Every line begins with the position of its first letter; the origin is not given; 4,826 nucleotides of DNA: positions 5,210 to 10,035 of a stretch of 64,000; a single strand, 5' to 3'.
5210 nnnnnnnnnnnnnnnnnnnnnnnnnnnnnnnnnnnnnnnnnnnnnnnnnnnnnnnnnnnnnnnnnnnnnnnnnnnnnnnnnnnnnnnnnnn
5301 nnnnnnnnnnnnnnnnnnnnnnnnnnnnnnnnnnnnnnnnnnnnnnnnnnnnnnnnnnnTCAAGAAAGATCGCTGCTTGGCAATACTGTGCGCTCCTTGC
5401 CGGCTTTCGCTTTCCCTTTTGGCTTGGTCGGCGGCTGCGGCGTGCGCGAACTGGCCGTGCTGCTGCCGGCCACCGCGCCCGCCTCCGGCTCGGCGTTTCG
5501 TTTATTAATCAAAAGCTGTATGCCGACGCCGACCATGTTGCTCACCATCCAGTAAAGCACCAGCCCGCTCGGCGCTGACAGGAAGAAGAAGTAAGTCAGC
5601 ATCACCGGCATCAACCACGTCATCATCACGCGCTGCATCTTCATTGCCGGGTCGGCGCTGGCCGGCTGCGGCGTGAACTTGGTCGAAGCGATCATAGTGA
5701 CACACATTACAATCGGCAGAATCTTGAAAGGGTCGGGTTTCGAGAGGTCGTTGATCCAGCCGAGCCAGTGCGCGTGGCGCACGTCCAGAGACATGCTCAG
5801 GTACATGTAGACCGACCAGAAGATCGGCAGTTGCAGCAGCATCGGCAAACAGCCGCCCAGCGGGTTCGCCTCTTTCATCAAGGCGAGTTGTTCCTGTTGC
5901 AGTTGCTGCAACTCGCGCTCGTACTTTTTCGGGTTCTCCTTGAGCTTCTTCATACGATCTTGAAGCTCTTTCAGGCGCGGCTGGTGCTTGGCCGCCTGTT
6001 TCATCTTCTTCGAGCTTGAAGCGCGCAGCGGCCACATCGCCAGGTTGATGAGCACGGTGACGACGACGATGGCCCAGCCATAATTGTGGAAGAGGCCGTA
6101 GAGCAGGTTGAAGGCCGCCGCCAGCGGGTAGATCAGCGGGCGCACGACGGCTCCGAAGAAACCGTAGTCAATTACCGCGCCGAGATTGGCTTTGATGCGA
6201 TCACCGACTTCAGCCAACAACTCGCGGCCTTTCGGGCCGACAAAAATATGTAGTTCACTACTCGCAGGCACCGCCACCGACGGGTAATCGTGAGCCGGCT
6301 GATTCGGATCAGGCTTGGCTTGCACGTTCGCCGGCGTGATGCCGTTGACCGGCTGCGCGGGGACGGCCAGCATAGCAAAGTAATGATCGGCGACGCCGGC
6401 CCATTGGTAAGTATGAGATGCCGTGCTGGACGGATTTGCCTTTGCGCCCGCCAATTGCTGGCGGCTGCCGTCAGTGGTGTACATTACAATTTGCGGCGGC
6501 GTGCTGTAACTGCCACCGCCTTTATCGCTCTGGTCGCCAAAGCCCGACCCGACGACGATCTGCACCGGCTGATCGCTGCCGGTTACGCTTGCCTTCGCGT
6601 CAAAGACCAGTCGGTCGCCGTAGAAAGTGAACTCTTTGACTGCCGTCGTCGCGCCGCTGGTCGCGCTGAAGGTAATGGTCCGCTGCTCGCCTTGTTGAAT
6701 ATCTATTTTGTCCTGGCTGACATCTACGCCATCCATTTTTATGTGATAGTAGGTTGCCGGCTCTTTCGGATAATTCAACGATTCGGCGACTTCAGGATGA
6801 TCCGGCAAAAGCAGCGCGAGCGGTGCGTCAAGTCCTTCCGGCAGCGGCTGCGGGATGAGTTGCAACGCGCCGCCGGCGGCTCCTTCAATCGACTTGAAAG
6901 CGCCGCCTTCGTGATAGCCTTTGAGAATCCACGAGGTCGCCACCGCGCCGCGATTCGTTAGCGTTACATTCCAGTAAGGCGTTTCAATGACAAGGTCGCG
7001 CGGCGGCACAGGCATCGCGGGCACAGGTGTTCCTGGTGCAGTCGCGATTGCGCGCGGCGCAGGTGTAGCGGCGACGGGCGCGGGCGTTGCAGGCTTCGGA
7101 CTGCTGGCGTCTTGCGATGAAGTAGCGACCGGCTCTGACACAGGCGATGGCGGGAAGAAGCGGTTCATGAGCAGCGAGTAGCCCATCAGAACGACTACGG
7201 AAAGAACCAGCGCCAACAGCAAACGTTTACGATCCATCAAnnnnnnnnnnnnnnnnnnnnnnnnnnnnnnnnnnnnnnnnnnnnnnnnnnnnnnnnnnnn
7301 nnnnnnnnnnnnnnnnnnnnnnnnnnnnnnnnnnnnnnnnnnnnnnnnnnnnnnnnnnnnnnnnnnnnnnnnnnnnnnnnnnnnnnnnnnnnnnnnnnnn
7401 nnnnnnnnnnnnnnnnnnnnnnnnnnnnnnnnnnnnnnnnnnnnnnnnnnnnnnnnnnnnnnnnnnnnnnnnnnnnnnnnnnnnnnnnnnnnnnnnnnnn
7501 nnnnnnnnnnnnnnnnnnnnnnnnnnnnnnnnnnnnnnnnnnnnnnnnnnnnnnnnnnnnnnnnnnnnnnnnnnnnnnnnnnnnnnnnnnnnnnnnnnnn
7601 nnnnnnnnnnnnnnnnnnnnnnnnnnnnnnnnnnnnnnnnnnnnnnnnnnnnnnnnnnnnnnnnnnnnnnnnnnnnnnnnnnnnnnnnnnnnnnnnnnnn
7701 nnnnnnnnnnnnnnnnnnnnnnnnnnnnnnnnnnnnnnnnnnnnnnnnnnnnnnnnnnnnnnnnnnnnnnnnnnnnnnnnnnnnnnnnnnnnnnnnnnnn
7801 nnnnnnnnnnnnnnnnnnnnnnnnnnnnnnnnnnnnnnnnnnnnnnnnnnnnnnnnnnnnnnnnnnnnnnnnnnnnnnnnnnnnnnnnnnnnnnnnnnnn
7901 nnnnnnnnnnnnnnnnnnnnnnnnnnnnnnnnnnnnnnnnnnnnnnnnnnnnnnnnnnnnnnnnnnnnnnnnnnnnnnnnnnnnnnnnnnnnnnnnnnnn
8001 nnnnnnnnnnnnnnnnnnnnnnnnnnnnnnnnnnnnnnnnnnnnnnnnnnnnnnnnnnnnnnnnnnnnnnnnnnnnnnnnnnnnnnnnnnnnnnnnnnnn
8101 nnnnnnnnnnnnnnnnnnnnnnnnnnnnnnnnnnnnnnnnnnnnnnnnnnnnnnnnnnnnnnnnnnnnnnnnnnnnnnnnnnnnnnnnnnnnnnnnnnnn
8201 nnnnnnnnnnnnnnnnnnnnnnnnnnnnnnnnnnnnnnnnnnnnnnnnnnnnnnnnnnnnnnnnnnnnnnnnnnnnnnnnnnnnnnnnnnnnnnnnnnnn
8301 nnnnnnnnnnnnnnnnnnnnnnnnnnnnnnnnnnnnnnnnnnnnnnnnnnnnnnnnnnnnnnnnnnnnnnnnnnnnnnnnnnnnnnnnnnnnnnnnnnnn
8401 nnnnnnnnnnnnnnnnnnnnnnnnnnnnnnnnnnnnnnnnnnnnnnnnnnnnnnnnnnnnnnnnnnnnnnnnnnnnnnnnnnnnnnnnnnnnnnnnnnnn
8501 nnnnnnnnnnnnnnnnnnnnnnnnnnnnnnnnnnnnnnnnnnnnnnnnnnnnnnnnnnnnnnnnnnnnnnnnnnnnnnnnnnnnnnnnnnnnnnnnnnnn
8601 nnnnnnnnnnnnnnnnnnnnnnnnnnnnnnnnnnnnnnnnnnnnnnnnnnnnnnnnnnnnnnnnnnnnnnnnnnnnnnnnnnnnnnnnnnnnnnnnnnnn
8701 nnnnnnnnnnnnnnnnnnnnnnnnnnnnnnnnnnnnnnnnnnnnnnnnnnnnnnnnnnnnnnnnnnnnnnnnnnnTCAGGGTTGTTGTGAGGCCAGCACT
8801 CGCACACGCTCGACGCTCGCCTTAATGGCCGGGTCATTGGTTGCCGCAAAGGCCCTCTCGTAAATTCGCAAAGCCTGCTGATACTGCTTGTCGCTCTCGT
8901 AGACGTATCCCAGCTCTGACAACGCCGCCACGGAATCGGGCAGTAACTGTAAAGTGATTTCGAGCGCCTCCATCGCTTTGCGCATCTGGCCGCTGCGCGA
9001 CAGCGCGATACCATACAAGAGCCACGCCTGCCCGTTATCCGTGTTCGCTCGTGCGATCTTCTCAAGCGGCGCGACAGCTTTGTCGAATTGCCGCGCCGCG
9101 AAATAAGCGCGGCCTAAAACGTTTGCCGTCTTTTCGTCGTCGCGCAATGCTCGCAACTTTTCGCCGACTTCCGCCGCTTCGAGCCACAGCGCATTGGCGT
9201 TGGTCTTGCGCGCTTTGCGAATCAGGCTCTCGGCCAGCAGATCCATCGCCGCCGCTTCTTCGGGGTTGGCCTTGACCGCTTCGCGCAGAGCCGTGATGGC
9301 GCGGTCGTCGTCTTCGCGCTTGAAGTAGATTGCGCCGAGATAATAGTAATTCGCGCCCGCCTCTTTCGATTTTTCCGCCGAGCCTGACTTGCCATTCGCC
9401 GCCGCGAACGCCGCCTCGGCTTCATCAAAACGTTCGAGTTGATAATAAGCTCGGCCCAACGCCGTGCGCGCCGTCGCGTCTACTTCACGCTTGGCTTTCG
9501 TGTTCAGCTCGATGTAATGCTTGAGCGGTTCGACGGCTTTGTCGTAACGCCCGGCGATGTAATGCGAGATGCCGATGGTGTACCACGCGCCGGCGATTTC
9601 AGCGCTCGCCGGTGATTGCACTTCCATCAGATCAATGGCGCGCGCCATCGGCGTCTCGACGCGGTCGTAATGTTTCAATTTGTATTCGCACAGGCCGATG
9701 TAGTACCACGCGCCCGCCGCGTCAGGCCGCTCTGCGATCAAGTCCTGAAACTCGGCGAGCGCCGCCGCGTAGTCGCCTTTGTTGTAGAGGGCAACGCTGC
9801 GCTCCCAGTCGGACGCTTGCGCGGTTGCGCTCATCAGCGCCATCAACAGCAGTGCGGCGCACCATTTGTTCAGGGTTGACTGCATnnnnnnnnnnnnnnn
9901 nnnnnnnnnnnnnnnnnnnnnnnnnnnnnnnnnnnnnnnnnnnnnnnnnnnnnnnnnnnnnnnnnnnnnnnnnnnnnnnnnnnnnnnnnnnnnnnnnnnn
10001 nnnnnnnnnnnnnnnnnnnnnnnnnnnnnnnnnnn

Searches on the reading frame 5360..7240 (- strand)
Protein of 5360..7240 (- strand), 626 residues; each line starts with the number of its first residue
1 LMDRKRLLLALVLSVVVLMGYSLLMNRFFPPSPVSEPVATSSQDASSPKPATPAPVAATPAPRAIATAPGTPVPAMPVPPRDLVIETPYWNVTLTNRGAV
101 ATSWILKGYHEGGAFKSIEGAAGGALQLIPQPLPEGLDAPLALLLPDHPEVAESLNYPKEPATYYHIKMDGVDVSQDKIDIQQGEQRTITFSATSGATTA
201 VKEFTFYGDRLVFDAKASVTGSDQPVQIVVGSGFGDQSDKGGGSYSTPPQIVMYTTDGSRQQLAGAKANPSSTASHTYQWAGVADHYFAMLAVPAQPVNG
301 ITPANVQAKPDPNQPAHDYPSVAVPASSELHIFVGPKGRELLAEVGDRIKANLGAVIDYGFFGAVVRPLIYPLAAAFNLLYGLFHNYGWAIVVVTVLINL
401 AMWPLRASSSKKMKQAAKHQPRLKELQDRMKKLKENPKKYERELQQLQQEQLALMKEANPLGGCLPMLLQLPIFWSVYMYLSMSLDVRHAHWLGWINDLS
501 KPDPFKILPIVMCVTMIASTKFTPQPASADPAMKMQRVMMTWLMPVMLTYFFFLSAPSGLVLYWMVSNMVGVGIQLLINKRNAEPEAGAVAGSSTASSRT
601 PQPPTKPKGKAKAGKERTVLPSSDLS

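Call 24: search_protein_families(library=pfam, proteins=[window:5360-7240:-], max_evalue=0.00001)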
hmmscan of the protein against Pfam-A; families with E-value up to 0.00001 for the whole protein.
window:5360-7240:- (626 aa): 2 families
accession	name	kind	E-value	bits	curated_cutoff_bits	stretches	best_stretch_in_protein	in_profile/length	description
PF02096.25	60KD_IMP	-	5.3e-46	157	35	1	387-580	1-163/163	60Kd inner membrane protein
PF14849.12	YidC_periplas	-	3.7e-15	57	24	1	176-370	76-281/283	YidC periplasmic domain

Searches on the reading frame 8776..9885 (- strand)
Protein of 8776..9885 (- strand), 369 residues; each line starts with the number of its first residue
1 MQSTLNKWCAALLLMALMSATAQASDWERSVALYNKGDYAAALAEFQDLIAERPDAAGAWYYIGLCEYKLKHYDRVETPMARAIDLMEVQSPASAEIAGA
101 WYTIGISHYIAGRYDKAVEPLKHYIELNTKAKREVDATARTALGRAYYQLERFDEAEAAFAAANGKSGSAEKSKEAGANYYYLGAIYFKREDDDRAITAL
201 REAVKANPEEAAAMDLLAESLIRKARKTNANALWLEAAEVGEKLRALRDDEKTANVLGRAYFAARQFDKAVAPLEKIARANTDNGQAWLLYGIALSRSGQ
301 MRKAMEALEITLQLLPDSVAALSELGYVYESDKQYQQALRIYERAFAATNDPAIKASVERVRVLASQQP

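Call 24: search_protein_families(library=pfam, proteins=[window:8776-9885:-], max_evalue=0.00001)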
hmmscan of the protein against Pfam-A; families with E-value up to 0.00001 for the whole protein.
window:8776-9885:- (369 aa): 18 families
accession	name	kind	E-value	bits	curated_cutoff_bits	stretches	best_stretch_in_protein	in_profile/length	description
PF07719.23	TPR_2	-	3.1e-27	92.8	27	0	180-209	4-33/34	Tetratricopeptide repeat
PF13432.12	TPR_16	-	1.8e-24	86.3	32.7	1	32-74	6-48/65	Tetratricopeptide repeat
PF13428.12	TPR_14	-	1.6e-23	81.2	23.5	0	180-219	4-43/44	Tetratricopeptide repeat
PF00515.34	TPR_1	-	4.2e-22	77.4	27.8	0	180-209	4-33/34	Tetratricopeptide repeat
PF12895.13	ANAPC3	-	2.3e-20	73.1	27.2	0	236-309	7-80/82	Anaphase-promoting complex, cyclosome, subunit 3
PF14559.12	TPR_19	-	5e-19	68.8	25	0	262-310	2-50/68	Tetratricopeptide repeat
PF13424.12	TPR_12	-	3.2e-17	62.9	30.1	1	97-161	2-69/77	Tetratricopeptide repeat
PF13181.12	TPR_8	-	1.1e-16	60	25.7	0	180-209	4-33/34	Tetratricopeptide repeat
PF13174.12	TPR_6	-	2.4e-14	53.3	26.3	0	180-209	3-32/33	Tetratricopeptide repeat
PF23914.1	TPR_CcmH_CycH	-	2.3e-12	47.4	42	1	243-345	42-147/158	Cytochrome c-type biogenesis protein H TPR domain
PF13371.12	TPR_9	-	1.2e-11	44.9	35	0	296-358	6-68/73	Tetratricopeptide repeat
PF13431.12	TPR_17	-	2.8e-11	43.2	24.4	0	312-339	6-33/34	Tetratricopeptide repeat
PF13374.12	TPR_10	-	1.7e-10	41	27.5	0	137-161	2-26/42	Tetratricopeptide repeat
PF13414.12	TPR_11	-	2.6e-10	40.3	26.8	0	32-68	3-39/42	TPR repeat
PF25063.1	ARM_TT21_C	-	6.1e-10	39.8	35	0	256-351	60-161/209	Tetratricopeptide repeat protein 21 C-terminal ARM domain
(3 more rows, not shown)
